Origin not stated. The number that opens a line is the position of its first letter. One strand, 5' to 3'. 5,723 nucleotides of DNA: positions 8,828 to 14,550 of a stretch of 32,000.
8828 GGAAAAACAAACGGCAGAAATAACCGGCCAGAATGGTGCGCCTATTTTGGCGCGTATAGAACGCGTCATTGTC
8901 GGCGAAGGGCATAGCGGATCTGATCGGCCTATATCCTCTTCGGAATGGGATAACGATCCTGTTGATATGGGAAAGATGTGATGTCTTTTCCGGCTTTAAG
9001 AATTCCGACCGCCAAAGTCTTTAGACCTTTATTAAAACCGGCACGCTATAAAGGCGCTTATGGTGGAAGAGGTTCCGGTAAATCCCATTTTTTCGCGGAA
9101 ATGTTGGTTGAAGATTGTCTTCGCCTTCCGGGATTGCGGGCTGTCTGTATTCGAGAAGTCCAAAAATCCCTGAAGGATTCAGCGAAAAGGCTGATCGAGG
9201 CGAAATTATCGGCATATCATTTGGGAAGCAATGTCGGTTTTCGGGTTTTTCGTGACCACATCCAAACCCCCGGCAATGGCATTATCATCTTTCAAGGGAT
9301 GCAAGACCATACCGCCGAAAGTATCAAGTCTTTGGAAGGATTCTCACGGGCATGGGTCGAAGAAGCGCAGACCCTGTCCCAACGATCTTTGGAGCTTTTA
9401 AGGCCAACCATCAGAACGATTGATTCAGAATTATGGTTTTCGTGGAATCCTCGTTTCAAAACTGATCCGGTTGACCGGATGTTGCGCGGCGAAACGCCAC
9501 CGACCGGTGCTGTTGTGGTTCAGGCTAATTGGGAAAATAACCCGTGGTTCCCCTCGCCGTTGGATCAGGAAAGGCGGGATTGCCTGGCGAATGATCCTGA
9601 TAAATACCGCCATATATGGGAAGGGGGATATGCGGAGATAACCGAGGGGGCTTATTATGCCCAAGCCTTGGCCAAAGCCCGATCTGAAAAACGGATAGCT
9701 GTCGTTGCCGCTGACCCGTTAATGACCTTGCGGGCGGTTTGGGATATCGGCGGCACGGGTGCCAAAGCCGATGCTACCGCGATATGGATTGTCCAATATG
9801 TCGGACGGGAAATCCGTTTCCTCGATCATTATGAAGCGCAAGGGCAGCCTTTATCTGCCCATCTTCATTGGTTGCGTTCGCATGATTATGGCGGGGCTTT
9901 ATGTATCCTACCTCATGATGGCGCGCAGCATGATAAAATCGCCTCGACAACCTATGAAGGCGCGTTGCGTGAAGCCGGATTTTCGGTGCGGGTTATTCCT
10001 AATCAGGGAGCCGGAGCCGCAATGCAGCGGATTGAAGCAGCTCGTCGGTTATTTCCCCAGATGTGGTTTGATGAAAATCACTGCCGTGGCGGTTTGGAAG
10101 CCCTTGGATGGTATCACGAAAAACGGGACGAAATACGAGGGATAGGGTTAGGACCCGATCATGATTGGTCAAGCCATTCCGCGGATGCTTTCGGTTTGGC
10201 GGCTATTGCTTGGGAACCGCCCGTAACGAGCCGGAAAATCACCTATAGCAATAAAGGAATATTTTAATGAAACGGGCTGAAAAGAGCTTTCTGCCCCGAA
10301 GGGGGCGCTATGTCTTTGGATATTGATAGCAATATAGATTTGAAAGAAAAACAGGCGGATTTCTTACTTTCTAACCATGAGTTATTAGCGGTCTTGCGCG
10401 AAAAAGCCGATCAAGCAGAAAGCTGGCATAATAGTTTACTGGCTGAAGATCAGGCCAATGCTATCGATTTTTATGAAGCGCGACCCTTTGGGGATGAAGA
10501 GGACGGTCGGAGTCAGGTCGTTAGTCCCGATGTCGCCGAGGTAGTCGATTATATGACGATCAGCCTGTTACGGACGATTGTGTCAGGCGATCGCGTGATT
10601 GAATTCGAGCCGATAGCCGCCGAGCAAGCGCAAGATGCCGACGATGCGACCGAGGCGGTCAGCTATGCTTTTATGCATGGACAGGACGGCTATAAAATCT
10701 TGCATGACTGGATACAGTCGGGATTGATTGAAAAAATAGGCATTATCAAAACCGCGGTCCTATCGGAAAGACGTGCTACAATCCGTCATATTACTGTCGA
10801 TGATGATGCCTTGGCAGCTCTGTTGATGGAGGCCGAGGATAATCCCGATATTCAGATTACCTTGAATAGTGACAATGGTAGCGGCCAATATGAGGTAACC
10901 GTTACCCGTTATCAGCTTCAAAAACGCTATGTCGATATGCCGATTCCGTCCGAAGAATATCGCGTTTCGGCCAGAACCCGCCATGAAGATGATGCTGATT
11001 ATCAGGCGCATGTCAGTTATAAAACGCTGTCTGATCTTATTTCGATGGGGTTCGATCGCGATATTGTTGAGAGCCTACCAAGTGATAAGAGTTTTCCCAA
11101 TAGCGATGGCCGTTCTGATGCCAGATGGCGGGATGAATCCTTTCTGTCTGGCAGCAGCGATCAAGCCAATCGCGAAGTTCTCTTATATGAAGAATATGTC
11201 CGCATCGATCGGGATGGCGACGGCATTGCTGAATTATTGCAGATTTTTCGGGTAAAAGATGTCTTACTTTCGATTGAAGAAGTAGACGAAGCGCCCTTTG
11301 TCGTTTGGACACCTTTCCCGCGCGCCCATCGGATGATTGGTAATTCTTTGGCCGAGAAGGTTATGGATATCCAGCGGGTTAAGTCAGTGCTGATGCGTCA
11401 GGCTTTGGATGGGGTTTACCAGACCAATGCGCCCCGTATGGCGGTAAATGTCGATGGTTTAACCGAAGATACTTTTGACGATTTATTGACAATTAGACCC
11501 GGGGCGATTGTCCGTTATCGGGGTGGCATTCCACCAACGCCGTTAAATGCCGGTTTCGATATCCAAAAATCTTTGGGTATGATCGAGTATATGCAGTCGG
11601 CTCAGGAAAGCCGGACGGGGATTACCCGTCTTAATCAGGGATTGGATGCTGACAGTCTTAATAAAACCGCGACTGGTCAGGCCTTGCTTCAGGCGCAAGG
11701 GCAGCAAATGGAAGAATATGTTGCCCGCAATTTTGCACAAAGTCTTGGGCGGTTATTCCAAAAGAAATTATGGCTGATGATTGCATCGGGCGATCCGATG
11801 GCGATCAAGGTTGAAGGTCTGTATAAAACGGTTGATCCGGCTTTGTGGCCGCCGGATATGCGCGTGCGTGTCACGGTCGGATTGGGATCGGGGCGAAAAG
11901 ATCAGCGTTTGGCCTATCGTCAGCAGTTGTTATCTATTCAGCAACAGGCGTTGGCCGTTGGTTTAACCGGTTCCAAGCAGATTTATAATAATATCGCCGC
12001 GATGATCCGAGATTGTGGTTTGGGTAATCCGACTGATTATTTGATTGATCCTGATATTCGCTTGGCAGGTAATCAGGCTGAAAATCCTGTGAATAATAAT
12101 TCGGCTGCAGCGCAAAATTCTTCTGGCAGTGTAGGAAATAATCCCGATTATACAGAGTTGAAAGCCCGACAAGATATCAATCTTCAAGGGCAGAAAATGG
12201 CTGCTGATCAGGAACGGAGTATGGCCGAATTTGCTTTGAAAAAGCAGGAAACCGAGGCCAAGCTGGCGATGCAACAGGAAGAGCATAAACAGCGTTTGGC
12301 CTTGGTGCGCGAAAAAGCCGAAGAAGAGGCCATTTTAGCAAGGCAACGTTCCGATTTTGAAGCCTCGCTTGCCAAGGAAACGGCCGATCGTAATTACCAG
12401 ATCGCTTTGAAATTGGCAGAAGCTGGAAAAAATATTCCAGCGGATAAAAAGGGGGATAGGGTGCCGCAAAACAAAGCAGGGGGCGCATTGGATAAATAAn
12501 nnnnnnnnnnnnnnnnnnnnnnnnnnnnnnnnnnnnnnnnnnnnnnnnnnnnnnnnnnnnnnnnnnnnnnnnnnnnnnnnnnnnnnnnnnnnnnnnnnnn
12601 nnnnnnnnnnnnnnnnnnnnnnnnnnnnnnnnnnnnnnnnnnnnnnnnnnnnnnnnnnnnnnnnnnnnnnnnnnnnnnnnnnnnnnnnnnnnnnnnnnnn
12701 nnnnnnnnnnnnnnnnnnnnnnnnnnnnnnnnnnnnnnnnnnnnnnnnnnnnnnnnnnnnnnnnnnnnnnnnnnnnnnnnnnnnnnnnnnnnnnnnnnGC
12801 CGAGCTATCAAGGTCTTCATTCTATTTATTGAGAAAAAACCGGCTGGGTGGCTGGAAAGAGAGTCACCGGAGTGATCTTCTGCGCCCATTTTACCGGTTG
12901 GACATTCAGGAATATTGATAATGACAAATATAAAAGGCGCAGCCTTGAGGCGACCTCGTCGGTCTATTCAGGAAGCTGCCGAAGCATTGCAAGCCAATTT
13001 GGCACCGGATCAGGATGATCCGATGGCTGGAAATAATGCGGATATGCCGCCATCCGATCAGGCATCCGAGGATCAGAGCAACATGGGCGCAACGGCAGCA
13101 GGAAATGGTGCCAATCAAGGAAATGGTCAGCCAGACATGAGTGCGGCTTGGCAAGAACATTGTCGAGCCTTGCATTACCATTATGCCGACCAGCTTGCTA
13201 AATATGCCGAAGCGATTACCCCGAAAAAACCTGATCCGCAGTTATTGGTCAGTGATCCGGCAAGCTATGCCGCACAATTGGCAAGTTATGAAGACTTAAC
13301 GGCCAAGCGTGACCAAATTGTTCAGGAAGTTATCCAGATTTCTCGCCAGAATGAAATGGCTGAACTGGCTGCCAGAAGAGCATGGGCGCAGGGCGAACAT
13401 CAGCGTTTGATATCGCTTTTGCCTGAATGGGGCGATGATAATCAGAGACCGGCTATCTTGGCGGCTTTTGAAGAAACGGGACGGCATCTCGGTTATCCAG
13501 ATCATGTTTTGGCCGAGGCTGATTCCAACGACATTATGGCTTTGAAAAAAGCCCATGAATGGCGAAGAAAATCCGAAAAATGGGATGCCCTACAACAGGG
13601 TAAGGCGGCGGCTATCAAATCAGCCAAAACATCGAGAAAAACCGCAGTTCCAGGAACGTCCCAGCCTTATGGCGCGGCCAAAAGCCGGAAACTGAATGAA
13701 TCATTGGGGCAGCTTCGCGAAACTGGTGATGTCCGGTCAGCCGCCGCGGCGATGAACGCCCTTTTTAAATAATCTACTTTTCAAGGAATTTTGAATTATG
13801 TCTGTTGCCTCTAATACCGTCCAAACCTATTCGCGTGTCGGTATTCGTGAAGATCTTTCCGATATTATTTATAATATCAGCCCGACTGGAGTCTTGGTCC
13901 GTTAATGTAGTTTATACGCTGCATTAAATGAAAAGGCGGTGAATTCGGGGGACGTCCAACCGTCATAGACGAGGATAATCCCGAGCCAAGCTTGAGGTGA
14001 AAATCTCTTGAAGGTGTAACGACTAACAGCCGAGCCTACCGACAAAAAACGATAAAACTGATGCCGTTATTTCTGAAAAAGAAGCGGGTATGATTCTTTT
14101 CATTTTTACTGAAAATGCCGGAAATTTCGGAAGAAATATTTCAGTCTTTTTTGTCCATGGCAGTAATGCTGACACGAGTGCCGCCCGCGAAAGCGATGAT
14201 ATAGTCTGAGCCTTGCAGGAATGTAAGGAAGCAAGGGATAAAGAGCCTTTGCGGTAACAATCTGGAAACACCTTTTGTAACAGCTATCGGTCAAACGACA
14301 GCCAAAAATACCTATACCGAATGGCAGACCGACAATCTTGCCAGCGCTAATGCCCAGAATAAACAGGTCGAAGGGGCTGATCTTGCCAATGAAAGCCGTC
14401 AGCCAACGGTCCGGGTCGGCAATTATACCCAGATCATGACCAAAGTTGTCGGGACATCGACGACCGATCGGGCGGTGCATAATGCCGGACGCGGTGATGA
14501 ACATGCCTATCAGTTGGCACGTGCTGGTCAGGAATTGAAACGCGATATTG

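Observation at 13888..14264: Major capsid gene split by a 377 nt ORF-less group I intron-like element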

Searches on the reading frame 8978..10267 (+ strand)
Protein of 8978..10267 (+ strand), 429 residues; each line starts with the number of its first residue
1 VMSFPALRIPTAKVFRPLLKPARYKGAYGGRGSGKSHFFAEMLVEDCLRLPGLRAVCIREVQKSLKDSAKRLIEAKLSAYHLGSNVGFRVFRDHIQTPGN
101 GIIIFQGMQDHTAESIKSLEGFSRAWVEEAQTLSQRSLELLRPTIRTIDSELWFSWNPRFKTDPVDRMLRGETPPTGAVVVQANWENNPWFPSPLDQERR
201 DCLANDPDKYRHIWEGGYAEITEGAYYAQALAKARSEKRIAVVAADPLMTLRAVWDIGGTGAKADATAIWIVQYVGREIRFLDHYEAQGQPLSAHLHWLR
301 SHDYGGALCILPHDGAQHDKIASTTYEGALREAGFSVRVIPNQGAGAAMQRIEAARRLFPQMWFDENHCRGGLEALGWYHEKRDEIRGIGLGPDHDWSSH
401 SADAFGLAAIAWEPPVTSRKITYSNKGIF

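Call 9: search_protein_families(library=pfam, proteins=[window:8978-10267:+], max_evalue=0.01)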
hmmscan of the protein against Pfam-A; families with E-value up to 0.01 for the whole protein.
window:8978-10267:+ (429 aa): 2 families
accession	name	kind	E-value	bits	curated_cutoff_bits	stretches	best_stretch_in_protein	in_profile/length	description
PF04466.19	Terminase_3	-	6.5e-28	98.1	23.2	1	24-216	4-200/201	Phage terminase large subunit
PF03237.21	Terminase_6N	-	0.0019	18.3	22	1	28-134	3-109/215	Terminase large subunit, T4likevirus-type, N-terminal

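Call 10: search_protein_families(library=phrogs, proteins=[window:8978-10267:+], max_evalue=0.001)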
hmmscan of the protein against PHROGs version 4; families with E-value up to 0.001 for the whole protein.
window:8978-10267:+ (429 aa): 5 families
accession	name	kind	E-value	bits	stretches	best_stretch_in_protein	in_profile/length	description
phrog_3717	-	head and packaging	3.6e-48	165.4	1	21-231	22-237/277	terminase large subunit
phrog_2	-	head and packaging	3.5e-42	146.1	1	13-411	272-593/807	terminase large subunit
phrog_2472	-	unknown function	1.8e-19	71.3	1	202-411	94-307/324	-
phrog_979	-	head and packaging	2e-10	41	1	29-158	173-304/642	terminase large subunit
phrog_8711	-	head and packaging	0.00097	20.2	0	23-72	26-75/89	terminase large subunit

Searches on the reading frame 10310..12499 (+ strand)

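Call 9: search_protein_families(library=pfam, proteins=[window:10310-12499:+], max_evalue=0.01)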
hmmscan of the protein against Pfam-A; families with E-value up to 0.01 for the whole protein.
window:10310-12499:+ (729 aa): 1 family
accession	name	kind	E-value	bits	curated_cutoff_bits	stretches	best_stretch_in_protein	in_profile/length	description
PF23899.1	SU10_portal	-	3e-177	591.1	30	1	25-594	1-577/593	Phage SU10 portal protein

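Call 10: search_protein_families(library=phrogs, proteins=[window:10310-12499:+], max_evalue=0.001)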
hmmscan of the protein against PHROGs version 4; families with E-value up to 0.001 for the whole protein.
window:10310-12499:+ (729 aa): 1 family
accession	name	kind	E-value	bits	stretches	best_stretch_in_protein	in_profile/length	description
phrog_1216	-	head and packaging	1.3e-111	375.3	1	21-688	12-697/714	portal protein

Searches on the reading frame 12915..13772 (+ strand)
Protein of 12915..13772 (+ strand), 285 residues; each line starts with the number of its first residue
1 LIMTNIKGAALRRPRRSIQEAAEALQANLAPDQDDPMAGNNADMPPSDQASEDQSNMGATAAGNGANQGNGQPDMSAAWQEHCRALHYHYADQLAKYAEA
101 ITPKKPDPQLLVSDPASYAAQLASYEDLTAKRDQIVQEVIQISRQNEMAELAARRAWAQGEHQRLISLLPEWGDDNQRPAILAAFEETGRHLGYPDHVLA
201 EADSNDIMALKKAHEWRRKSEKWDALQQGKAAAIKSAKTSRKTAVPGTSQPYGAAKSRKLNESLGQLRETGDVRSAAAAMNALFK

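Call 9: search_protein_families(library=pfam, proteins=[window:12915-13772:+], max_evalue=0.01)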
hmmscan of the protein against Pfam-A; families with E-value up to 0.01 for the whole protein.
window:12915-13772:+ (285 aa): 0 families

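Call 10: search_protein_families(library=phrogs, proteins=[window:12915-13772:+], max_evalue=0.001)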
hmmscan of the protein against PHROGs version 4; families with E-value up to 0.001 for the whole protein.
window:12915-13772:+ (285 aa): 1 family
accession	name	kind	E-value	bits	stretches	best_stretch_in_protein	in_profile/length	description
phrog_3927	-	head and packaging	5.9e-14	53.3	1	91-280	154-338/342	head scaffolding protein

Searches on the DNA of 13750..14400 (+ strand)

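Call 4: search_rna_families(source=window, start=13750, end=14400, threshold=evalue, max_evalue=10, show_alignments=5)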
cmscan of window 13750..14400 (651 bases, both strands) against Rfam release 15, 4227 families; matches with E-value up to 10: 3.
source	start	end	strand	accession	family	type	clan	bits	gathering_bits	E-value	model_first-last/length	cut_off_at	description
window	13899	14228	+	RF00028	Intron_gpI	Intron;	-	45.1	50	3.1e-10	1-253/253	no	Group I catalytic intron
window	13993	14010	+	RF04357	Plastid-ndhA-ndhB-2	Intron;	CL00155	14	53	4.9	12-29/41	no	Plastid-ndhA-ndhB-2 group II-D5 intron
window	14074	14149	-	RF01952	SOX2OT_exon2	Gene; lncRNA;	-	13.9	45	1.5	1-69/69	no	SOX2 overlapping transcript exon 2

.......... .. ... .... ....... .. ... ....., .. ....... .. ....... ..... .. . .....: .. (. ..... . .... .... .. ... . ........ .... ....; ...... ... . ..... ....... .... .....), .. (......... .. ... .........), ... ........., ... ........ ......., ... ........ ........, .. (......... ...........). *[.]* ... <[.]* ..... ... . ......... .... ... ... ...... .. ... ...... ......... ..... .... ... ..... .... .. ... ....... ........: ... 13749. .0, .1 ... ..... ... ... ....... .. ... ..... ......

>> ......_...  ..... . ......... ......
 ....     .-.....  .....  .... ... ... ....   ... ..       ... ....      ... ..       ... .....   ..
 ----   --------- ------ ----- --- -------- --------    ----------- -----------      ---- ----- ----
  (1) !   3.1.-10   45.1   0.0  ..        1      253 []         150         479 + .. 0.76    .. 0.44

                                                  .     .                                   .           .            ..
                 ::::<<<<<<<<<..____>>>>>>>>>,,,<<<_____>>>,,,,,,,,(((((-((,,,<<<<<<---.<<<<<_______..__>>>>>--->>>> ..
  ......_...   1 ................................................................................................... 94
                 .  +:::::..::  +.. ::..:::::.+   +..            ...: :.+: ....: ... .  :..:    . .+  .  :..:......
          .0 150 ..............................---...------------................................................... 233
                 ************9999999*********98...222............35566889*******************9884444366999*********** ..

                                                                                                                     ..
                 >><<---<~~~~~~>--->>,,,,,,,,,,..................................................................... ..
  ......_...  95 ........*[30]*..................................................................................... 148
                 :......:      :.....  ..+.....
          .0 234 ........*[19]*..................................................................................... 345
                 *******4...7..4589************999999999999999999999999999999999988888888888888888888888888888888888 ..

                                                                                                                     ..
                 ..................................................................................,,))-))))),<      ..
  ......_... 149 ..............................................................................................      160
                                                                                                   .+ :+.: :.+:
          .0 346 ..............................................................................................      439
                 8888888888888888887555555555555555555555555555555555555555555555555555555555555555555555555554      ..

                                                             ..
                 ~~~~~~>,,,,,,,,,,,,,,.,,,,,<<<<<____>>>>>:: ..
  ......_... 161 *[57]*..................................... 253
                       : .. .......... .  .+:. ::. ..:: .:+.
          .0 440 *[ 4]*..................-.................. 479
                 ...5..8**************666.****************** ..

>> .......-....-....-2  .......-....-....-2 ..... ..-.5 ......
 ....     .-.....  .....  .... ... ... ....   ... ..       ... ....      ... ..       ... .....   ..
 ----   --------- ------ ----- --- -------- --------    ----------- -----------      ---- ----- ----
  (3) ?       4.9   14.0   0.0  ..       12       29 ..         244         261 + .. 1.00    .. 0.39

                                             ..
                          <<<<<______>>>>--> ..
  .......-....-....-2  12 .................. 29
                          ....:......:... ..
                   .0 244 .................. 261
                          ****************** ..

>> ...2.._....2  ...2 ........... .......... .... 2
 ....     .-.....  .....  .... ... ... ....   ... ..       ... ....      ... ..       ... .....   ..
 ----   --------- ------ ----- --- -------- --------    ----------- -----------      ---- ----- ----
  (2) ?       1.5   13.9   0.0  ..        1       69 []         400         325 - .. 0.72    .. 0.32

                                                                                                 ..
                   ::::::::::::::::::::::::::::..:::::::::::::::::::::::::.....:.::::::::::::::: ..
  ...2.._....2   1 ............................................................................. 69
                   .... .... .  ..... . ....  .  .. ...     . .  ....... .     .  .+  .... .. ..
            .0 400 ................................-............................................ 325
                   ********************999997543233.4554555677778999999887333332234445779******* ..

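Call 12: search_dna_similar(query=window:13888-14264:+, collection=phages, mode=distant, max_evalue=0.01)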
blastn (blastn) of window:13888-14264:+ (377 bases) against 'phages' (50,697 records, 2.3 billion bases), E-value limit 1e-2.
Records with a match: 88; places in all: 88; records where one place covers at least 80% of the query: 0.
Best place of each record, by identity: 90-95% 61; 80-90% 22; 60-80% 5.
By first word of the organism name: Streptococcus 61; Bacillus 17; uncultured 4; Lactobacillus 2; Sporosarcina 1; Bacteriophage 1; Clostridioides 1; Clostridium 1.
By host as written in the record: Streptococcus thermophilus 47; - 8; Streptococcus thermophilus ST47795 6; Bacillus thuringiensis subsp. kurstaki 4; Bacillus thuringiensis kurstaki 3; Streptococcus thermophilus ST68757 3; Streptococcus thermophilus ST64985 3; Lactobacillus delbrueckii subsp. lactis 2; and 8 more.
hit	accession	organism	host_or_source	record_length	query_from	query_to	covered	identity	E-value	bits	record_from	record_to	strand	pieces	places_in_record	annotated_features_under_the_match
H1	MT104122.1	Sporosarcina phage Lietuvens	Sporosarcina aquimarina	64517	52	140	24%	75.0%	2e-3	48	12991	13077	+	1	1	hypothetical protein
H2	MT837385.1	Bacteriophage sp.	human fecal samples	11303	309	373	17%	83.3%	1e-7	64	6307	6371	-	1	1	record has no annotation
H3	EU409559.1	Lactobacillus phage JCL1032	Lactobacillus delbrueckii subsp. lactis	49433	302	372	19%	74.6%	2e-3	48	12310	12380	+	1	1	putative tape measure protein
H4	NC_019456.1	Lactobacillus phage JCL1032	Lactobacillus delbrueckii subsp. lactis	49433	302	372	19%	74.6%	2e-3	48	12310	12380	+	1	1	tail tape measure protein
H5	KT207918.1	Bacillus phage Eyuki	Bacillus thuringiensis kurstaki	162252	308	372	17%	80.3%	9e-3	47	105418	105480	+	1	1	none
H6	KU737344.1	Bacillus phage Nigalana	Bacillus thuringiensis subsp. kurstaki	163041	308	372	17%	80.3%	9e-3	47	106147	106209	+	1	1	none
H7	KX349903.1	Bacillus phage DirtyBetty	Bacillus thuringiensis subspecies ...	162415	308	372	17%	80.3%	9e-3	47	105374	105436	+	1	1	none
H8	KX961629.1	Bacillus phage BJ4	-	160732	308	372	17%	80.3%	9e-3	47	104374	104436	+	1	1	none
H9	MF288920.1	Bacillus phage Zainny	Bacillus thuringiensis kurstaki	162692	308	372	17%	80.3%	9e-3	47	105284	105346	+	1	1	none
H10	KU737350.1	Bacillus phage SageFayge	Bacillus thuringiensis subsp. kurstaki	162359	308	372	17%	80.3%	9e-3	47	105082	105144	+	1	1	none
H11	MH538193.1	Bacillus phage Saddex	Bacillus thuringiensis serovar kurstaki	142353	308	372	17%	80.3%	9e-3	47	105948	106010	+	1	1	none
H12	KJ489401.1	Bacillus phage Megatron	-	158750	308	372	17%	80.3%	9e-3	47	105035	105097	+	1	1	none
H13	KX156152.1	Bacillus phage Smudge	Bacillus thuringiensis DSM-350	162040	308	372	17%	80.3%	9e-3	47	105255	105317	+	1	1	none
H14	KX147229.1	Bacillus phage Belinda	Bacillus thuringiensis DSM350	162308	308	372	17%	80.3%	9e-3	47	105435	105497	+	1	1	none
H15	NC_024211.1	Bacillus phage Megatron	-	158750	308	372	17%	80.3%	9e-3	47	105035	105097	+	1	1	none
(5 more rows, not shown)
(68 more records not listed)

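Call 13: search_dna_similar(query=window:13888-14264:+, collection=plasmids, mode=distant, max_evalue=0.01)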
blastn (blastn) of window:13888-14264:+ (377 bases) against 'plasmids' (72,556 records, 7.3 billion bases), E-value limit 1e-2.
No match.

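Call 55: search_dna_similar(query=window:13930-14030:+, collection=phages, mode=distant, max_evalue=0.001, max_rows=25)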
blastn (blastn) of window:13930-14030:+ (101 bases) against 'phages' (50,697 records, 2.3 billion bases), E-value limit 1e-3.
Records with a match: 1; places in all: 1; records where one place covers at least 80% of the query: 1.
Best place of each record, by identity: 60-80% 1.
By first word of the organism name: Sporosarcina 1.
By host as written in the record: Sporosarcina aquimarina 1.
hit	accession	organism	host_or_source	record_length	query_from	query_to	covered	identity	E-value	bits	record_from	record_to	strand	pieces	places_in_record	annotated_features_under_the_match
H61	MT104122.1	Sporosarcina phage Lietuvens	Sporosarcina aquimarina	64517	10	98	88%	75.0%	5e-4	48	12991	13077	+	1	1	hypothetical protein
